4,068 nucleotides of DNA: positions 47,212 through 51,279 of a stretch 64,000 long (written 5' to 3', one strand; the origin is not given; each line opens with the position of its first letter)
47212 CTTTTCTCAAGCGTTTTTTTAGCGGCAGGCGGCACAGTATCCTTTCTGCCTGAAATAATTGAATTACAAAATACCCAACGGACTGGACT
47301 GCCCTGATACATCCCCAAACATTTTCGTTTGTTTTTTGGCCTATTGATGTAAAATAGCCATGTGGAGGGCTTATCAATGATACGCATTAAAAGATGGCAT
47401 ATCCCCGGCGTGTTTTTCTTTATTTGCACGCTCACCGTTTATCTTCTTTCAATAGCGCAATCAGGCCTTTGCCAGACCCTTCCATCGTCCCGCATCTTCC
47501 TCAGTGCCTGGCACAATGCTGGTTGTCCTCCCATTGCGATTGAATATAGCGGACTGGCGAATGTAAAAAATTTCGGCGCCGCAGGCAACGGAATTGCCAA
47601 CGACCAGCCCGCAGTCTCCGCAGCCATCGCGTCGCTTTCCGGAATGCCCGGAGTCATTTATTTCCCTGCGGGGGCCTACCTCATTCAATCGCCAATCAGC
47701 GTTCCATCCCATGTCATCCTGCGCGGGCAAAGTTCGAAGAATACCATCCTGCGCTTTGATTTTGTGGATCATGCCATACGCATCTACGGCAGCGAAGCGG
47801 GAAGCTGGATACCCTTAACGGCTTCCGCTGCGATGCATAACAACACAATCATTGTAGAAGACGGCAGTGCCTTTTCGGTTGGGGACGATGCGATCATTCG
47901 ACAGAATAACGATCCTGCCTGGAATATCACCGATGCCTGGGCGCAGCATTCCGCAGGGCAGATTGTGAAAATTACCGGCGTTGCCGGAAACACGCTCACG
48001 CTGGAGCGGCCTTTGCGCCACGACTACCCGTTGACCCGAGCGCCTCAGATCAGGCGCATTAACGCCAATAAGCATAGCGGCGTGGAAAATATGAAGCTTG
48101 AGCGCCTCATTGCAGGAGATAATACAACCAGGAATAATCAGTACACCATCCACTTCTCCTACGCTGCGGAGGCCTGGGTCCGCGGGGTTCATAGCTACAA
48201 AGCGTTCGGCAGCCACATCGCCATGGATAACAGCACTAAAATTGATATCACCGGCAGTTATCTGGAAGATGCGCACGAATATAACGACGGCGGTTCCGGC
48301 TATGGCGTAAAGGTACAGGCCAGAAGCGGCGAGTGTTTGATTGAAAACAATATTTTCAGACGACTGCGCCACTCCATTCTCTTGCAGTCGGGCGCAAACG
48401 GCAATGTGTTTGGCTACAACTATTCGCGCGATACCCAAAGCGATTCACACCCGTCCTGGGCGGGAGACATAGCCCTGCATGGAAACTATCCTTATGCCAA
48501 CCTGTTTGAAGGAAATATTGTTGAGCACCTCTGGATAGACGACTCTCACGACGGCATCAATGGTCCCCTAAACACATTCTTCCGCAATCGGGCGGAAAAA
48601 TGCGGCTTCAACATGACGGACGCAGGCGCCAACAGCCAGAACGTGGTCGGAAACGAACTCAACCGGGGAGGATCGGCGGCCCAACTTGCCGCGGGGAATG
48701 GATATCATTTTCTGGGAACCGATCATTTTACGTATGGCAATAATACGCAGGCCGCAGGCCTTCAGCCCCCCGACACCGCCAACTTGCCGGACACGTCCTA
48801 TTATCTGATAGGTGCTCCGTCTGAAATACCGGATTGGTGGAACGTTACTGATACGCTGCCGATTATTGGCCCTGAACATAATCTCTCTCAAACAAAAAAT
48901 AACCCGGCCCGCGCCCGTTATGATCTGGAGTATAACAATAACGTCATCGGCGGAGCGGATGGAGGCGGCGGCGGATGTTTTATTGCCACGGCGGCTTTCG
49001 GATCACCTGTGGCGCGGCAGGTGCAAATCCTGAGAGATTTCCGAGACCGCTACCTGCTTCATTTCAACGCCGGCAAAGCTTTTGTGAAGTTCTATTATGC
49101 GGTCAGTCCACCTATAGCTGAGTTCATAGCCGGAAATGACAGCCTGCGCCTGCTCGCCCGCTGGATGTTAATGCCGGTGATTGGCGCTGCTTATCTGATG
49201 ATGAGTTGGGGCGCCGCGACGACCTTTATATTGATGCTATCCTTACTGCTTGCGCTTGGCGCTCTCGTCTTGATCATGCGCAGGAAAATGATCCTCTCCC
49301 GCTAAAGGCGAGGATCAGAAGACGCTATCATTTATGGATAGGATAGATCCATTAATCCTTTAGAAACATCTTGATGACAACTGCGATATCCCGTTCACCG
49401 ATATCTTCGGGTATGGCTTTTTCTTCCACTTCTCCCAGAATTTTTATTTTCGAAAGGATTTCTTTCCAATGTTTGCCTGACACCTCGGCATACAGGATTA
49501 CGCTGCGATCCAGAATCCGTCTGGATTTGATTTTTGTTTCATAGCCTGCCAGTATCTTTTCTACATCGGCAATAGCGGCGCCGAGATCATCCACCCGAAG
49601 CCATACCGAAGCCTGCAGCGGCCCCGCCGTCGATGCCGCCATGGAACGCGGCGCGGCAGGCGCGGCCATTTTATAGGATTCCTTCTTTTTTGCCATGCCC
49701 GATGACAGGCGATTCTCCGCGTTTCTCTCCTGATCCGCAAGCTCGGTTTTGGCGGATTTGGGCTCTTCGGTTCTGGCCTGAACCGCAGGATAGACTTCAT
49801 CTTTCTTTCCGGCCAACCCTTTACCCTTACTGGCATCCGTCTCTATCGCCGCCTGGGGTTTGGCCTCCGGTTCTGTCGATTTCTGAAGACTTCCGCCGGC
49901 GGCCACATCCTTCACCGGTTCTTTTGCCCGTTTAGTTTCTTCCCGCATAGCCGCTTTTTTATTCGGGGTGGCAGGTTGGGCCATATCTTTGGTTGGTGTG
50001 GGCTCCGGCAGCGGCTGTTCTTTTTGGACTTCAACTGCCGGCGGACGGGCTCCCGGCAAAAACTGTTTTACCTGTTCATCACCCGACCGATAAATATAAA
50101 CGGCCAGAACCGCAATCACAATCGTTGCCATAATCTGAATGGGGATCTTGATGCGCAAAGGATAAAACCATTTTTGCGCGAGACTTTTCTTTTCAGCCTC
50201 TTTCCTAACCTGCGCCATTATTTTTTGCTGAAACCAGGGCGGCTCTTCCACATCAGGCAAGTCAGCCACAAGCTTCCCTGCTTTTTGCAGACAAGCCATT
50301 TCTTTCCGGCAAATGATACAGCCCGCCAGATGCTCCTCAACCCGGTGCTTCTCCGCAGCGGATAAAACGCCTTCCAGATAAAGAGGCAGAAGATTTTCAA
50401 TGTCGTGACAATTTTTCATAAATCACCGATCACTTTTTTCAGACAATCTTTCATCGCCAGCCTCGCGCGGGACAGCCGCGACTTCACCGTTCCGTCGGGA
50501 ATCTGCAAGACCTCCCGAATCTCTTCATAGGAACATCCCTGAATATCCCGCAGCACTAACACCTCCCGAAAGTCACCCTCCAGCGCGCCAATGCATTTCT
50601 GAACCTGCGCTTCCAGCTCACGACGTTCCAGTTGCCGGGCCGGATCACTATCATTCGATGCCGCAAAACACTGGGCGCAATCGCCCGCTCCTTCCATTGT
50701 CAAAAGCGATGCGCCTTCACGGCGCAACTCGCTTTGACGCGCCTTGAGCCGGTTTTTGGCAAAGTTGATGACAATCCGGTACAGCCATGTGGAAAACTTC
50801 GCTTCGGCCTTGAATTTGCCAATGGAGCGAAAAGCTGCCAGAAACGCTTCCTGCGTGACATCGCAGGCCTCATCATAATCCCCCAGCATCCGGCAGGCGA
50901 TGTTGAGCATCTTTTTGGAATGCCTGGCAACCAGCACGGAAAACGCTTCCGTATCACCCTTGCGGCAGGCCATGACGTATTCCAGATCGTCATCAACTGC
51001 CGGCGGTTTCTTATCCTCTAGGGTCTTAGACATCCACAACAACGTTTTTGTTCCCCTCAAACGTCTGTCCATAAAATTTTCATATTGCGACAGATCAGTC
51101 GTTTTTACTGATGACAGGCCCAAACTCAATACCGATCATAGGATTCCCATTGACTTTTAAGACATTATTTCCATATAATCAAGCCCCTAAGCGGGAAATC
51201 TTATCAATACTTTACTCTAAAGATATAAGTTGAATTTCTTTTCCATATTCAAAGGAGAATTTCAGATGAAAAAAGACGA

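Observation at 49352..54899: CHAT protease + amidohydrolase two-gene module divergent from an ECF sigma/anti-sigma pair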

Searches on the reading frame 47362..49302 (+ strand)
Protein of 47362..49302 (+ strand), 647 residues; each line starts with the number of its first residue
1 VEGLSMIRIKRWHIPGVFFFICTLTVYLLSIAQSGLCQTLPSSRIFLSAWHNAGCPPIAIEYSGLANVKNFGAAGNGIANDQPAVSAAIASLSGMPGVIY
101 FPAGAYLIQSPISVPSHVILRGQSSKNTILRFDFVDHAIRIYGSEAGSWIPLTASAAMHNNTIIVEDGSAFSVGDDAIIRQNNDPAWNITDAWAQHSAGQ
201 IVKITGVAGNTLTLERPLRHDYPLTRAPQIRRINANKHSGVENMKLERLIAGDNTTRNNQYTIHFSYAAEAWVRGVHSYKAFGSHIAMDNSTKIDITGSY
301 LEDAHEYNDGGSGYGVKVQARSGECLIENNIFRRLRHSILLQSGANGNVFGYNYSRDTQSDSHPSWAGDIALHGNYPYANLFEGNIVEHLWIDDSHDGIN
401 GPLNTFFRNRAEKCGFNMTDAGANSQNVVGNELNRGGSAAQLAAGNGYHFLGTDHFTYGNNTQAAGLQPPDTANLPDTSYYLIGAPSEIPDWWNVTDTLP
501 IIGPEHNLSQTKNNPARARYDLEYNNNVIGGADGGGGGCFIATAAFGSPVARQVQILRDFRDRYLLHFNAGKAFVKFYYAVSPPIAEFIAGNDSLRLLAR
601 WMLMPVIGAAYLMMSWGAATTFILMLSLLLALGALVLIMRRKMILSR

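Call 8: search_protein_families(library=pfam, proteins=[window:47362-49302:+], max_evalue=0.01)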
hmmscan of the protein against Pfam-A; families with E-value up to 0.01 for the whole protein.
window:47362-49302:+ (647 aa): 2 families
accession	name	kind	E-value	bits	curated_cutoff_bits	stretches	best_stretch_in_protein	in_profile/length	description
PF12708.12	Pect-lyase_RHGA_epim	-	1.8e-14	54.5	27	1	67-181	3-115/213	Rhamnogalacturonase A/epimerase, pectate lyase-like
PF13229.12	Beta_helix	-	0.00079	19.5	25.9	1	233-349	41-152/158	Right handed beta helix region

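Call 9: search_protein_families(library=padloc, proteins=[window:47362-49302:+], max_evalue=0.01)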
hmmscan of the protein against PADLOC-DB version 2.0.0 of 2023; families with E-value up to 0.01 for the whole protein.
window:47362-49302:+ (647 aa): 0 families

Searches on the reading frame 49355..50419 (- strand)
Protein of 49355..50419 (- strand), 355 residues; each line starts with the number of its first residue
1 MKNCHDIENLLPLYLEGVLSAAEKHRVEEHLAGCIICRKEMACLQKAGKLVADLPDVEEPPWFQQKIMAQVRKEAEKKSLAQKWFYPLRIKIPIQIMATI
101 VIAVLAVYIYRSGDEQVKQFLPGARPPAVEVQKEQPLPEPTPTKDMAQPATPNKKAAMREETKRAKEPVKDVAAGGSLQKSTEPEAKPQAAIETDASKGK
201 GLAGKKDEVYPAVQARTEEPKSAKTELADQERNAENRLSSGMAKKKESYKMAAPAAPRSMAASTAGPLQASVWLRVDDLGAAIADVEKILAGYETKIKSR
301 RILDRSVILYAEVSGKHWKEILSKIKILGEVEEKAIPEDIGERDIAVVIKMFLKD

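Call 8: search_protein_families(library=pfam, proteins=[window:49355-50419:-], max_evalue=0.01)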
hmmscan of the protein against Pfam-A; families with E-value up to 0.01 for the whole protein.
window:49355-50419:- (355 aa): 2 families
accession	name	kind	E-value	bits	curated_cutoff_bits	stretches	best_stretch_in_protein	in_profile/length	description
PF13490.11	zf-HC2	-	1.8e-10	41.2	22.2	1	4-34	1-31/35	Putative zinc-finger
PF10039.14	DUF2275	-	3.3e-10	40.9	24.6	1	58-163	4-110/210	Predicted integral membrane protein (DUF2275)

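Call 9: search_protein_families(library=padloc, proteins=[window:49355-50419:-], max_evalue=0.01)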
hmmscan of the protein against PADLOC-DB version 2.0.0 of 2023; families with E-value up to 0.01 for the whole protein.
window:49355-50419:- (355 aa): 0 families

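Call 13: search_protein_families(library=ncbifam, proteins=[window:49355-50419:-], max_evalue=0.01)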
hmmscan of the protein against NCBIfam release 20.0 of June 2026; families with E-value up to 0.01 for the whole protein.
window:49355-50419:- (355 aa): 6 families
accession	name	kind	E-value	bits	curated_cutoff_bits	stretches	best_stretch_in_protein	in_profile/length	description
NF052375.1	antisigma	equivalog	4.4e-12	46.5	100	1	10-111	1-105/217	anti-sigma factor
NF010501.0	PRK13920.1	subfamily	7.1e-09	35.6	225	1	5-88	2-83/213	putative anti-sigmaE protein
NF052368.1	antisigmaE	subfamily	1.3e-05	24.9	50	1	1-39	1-39/48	anti-sigma factor family protein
TIGR02451.1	anti_sig_ChrR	subfamily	5.4e-05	23.1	124.5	1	7-81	4-79/216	ChrR family anti-sigma-E factor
TIGR03988.1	antisig_RsrA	equivalog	0.00059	19.9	62.5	1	4-74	2-73/77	mycothiol system anti-sigma-R factor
NF033885.1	conj_TraP_IncI1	equivalog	0.001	18.9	135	1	90-242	12-167/217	conjugal transfer protein TraP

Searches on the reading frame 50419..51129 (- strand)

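Call 8: search_protein_families(library=pfam, proteins=[window:50419-51129:-], max_evalue=0.01)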
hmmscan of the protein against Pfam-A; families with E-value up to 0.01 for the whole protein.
window:50419-51129:- (237 aa): 4 families
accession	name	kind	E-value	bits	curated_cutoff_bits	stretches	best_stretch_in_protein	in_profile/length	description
PF04542.20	Sigma70_r2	-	1.5e-16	60.4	24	1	66-132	1-69/71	Sigma-70 region 2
PF08281.18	Sigma70_r4_2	-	5.7e-14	51.9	25.7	1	175-226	3-54/54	Sigma-70, region 4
PF04545.22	Sigma70_r4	-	2.5e-08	33.7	24.1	1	180-227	2-49/50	Sigma-70, region 4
PF07638.17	Sigma70_ECF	-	8.7e-05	22.9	21.1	1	54-228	10-181/185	ECF sigma factor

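Call 9: search_protein_families(library=padloc, proteins=[window:50419-51129:-], max_evalue=0.01)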
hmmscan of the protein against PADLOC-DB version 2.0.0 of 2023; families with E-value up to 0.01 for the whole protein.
window:50419-51129:- (237 aa): 0 families

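Call 13: search_protein_families(library=ncbifam, proteins=[window:50419-51129:-], max_evalue=0.01)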
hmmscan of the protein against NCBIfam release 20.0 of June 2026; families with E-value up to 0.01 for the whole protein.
window:50419-51129:- (237 aa): 91 families (the best 25 are shown)
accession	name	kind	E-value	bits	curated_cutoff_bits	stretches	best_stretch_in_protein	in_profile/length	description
NF008888.0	PRK11922.1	equivalog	1.2e-43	149.4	204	1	36-235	5-201/231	RNA polymerase sigma factor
TIGR02939.1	RpoE_Sigma70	equivalog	6.1e-43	147.1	236.15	1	47-231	6-187/190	RNA polymerase sigma factor RpoE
NF007223.0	PRK09641.1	equivalog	2.9e-39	134.8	209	1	52-232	9-186/187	RNA polymerase sigma factor SigW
NF007225.0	PRK09643.1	equivalog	7.6e-37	127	190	1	47-232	13-184/204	RNA polymerase sigma factor SigM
TIGR02948.1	SigW_bacill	equivalog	3.3e-36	125.1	243.1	1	52-232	9-186/187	RNA polymerase sigma factor SigW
NF009171.0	PRK12518.1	equivalog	1.7e-35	122.6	208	1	43-232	9-186/191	RNA polymerase sigma factor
NF004113.0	PRK05602.1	equivalog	6e-34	117.5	208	1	38-232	22-203/211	RNA polymerase sigma factor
NF009166.1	PRK12513.1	equivalog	7.7e-33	113.8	206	1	46-230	7-186/193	RNA polymerase sigma factor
NF007229.0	PRK09647.1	equivalog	3.6e-29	101.7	265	1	59-232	42-204/220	RNA polymerase sigma factor SigE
TIGR02937.1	sigma70-ECF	superfamily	1.2e-27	96.6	42.9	1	61-229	1-164/165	sigma-70 family RNA polymerase sigma factor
NF058625.1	sigma_PG0214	equivalog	3.4e-26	92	130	1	61-232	4-163/170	GFO_1088 family ECF-type sigma factor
NF007216.0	PRK09638.1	equivalog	1.5e-25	90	194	1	47-222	4-166/180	RNA polymerase sigma factor SigY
NF009172.0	PRK12519.1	subfamily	6.8e-24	84.5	222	1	45-233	13-192/194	RNA polymerase sigma factor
NF009176.0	PRK12524.1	equivalog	8.2e-24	84.5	264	1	51-231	16-185/196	RNA polymerase sigma factor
NF009185.0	PRK12533.1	equivalog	1.2e-23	83.9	248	1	58-231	26-194/231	RNA polymerase sigma factor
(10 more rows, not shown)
